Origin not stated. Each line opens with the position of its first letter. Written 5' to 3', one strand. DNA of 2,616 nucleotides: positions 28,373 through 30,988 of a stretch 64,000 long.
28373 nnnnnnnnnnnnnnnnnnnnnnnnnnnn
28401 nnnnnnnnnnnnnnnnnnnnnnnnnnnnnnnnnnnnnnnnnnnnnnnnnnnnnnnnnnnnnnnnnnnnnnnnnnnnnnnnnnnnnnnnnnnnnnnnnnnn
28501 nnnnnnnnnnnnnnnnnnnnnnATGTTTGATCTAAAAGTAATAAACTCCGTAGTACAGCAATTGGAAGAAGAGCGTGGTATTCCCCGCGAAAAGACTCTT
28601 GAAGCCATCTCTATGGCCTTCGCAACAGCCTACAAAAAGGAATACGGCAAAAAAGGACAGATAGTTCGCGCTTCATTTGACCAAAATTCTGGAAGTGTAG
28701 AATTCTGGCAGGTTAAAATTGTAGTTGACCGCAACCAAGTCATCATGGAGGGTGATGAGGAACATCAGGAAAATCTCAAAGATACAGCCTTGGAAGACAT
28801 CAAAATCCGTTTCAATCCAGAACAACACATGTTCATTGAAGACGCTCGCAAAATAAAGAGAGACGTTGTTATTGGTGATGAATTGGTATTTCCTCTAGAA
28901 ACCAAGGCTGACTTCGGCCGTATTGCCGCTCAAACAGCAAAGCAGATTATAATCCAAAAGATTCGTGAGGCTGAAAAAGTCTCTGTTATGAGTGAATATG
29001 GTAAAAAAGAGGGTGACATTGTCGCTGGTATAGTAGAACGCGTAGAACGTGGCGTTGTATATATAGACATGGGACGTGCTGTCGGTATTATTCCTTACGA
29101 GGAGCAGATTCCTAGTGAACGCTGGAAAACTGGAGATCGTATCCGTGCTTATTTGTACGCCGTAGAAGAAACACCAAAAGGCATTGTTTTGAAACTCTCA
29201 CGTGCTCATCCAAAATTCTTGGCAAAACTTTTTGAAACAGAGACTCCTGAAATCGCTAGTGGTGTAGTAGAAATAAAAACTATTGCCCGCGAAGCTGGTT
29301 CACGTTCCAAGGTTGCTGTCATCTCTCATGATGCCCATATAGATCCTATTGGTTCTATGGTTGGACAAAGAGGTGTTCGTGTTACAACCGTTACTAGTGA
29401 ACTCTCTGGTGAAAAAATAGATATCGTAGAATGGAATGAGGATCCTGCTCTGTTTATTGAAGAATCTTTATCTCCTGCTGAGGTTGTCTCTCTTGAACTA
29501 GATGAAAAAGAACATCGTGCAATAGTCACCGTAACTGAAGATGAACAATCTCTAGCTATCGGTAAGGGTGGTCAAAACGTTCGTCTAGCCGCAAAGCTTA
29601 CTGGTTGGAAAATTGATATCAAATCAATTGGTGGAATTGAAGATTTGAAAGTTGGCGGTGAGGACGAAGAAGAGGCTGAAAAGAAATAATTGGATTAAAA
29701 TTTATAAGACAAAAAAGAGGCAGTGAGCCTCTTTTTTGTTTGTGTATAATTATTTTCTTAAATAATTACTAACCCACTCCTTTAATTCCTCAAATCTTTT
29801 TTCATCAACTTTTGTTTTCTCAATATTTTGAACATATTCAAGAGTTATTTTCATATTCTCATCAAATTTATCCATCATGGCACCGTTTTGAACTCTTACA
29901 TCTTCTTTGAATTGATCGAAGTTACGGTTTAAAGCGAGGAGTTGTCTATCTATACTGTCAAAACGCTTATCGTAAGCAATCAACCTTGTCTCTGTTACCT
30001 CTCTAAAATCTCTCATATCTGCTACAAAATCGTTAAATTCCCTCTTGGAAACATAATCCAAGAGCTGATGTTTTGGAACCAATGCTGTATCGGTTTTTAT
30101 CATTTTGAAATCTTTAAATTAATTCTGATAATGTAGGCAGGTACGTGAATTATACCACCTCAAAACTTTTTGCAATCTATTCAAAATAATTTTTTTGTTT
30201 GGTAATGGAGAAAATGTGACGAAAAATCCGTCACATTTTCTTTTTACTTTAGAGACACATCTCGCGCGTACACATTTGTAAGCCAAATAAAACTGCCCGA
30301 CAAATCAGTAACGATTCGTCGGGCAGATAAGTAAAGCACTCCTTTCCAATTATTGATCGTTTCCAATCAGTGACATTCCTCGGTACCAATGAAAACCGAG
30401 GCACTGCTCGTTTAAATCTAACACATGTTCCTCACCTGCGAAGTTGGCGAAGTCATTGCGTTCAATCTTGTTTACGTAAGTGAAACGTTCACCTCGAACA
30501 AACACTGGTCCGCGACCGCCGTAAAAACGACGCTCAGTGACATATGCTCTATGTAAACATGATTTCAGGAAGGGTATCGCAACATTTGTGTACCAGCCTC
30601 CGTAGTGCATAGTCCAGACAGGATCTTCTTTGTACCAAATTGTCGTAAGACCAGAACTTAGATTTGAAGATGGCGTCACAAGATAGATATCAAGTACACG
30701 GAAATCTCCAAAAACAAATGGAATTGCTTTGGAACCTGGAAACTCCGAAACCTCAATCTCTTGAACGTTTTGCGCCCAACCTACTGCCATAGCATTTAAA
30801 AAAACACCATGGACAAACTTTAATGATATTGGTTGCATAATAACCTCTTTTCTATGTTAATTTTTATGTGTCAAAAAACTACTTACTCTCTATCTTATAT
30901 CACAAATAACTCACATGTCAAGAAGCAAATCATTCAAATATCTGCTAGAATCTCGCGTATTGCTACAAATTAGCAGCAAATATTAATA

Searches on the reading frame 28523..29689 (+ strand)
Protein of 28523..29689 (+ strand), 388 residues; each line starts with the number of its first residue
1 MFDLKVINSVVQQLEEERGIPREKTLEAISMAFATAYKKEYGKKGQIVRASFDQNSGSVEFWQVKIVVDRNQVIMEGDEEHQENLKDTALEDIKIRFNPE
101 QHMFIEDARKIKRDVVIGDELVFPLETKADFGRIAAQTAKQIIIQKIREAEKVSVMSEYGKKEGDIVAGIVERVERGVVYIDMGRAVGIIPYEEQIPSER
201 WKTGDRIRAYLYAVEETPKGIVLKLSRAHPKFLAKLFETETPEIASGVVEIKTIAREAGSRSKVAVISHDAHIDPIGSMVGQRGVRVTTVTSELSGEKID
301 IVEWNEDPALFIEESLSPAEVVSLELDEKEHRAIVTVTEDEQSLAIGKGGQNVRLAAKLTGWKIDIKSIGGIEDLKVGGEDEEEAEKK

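Call 38: find_related_loci(query=window:28523-29689:+, collection=genome_contigs, flank=9000)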
Query window:28523-29689:+ (388 aa) in genome_contigs; peptide patterns used: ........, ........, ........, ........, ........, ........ (x = any residue, [..] = any of these).
600 stretches matched a pattern (row limit reached: there are more); 593 encode a relative of the query (tblastn E <= 1e-3); the best 80 are kept; 80 distinct loci.
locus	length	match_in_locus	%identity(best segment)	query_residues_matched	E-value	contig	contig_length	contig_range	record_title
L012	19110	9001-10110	92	1-370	0e+0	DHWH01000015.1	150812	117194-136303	MAG TPA_asm: Patescibacteria group bacterium UBA5187 UBA5187_contig_644, whole genome shotgun sequence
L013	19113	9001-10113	89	1-371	0e+0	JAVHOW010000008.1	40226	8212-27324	MAG: Candidatus Paceibacterota bacterium isolate auto_41_21 WB_2019_0_2um_334_length_40226_cov_11, whole genome shotgun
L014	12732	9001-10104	76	1-369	0e+0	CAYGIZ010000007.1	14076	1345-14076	MAG TPA_asm: uncultured Candidatus Saccharibacteria bacterium isolate ERP113451_co5_102 genome assembly, contig: NODE_23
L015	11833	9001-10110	71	1-371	0e+0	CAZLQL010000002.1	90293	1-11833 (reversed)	MAG TPA_asm: uncultured Candidatus Saccharibacteria bacterium isolate SRP219642_co4_43 genome assembly, contig: NODE_317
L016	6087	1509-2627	73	1-374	2e-179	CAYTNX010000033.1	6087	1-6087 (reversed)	MAG TPA_asm: uncultured Candidatus Saccharibacteria bacterium isolate SRP278252_co2_57 genome assembly, contig: NODE_278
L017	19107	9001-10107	70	1-368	2e-172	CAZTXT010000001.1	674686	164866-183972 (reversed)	MAG TPA_asm: uncultured Candidatus Saccharibacteria bacterium isolate SRP273308_co1_153 genome assembly, contig: NODE_3_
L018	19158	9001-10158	68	1-386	1e-171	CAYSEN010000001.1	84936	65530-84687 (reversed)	MAG TPA_asm: uncultured Candidatus Saccharibacteria bacterium isolate SRP342105_co1_265 genome assembly, contig: NODE_34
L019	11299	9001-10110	65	1-371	3e-167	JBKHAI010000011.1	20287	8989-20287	MAG: Candidatus Paceibacterota bacterium isolate D1M01_136 NODE_3818_length_20287_cov_39.678776, whole genome shotgun se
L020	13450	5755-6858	67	1-368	1e-166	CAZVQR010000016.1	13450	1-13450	MAG TPA_asm: uncultured Candidatus Saccharibacteria bacterium isolate SRP178908_co1_346 genome assembly, contig: NODE_31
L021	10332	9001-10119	68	1-371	1e-166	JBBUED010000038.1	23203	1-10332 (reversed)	MAG: Patescibacteria group bacterium isolate H52-bin132_1 H52_bin132_1_000000000038, whole genome shotgun sequence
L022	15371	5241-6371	67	1-368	2e-165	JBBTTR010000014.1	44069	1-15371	MAG: Patescibacteria group bacterium isolate H52-bin007_1 H52_bin007_1_000000000014, whole genome shotgun sequence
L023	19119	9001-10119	65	1-368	1e-163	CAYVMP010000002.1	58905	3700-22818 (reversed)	MAG TPA_asm: uncultured Candidatus Saccharibacteria bacterium isolate SRP278252_co1_28 genome assembly, contig: NODE_655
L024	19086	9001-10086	66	1-370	1e-162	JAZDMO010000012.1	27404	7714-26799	MAG: Patescibacteria group bacterium isolate MEGAHIT-group-0.66 k141_17289280, whole genome shotgun sequence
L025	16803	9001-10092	64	1-371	5e-159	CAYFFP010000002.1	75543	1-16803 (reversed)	MAG TPA_asm: uncultured Candidatus Saccharibacteria bacterium isolate ERP013524_co1_51 genome assembly, contig: NODE_58_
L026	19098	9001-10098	63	1-373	1e-158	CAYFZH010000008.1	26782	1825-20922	MAG TPA_asm: uncultured Candidatus Saccharibacteria bacterium isolate ERP113451_co1_12 genome assembly, contig: NODE_203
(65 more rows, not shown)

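Call 90: search_protein_families(library=pfam, proteins=[L013:7907-8821:-], max_evalue=0.1)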
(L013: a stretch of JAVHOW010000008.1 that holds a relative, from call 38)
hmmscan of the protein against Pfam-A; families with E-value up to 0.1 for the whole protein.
L013:7907-8821:- (304 aa): 2 families
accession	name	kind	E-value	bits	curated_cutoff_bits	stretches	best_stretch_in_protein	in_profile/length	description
PF02498.22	Bro-N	-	3.3e-10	40.9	25.6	1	50-143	5-93/96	BRO family, N-terminal domain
PF19963.4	VMAP-M1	-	0.011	16.8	25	1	74-140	8-76/113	vWA-MoxR associated protein middle region (VMAP-M) 1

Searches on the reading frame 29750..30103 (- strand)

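Call 5: search_protein_families(library=pfam, proteins=[window:29750-30103:-], max_evalue=1)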
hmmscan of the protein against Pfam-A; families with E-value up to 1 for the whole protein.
window:29750-30103:- (117 aa): 3 families
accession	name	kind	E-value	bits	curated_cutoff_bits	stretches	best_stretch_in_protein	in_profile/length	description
PF01519.22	DUF16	-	4.5e-05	24.3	40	1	16-96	18-97/104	Protein of unknown function DUF16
PF22745.1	Nlig-Ia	-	0.043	14.9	27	1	43-94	28-78/92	DNA ligase-like, N-terminal NAD+-binding domain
PF17947.6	4HB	-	0.11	13.1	26.1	1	79-114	20-54/78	Four helical bundle domain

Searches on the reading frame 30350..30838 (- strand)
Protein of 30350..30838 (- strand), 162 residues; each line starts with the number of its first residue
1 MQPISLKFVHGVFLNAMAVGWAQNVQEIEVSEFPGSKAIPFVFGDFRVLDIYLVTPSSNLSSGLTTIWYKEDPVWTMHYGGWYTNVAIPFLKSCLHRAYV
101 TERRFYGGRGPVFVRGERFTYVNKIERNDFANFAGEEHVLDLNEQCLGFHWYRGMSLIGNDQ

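Call 5: search_protein_families(library=pfam, proteins=[window:30350-30838:-], max_evalue=1)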
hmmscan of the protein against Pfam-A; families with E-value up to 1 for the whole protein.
window:30350-30838:- (162 aa): 1 family
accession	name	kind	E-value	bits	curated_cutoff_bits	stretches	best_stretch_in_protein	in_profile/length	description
PF18931.5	DUF5680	-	1e-07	32.7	25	1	62-151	10-99/104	Domain of unknown function (DUF5680)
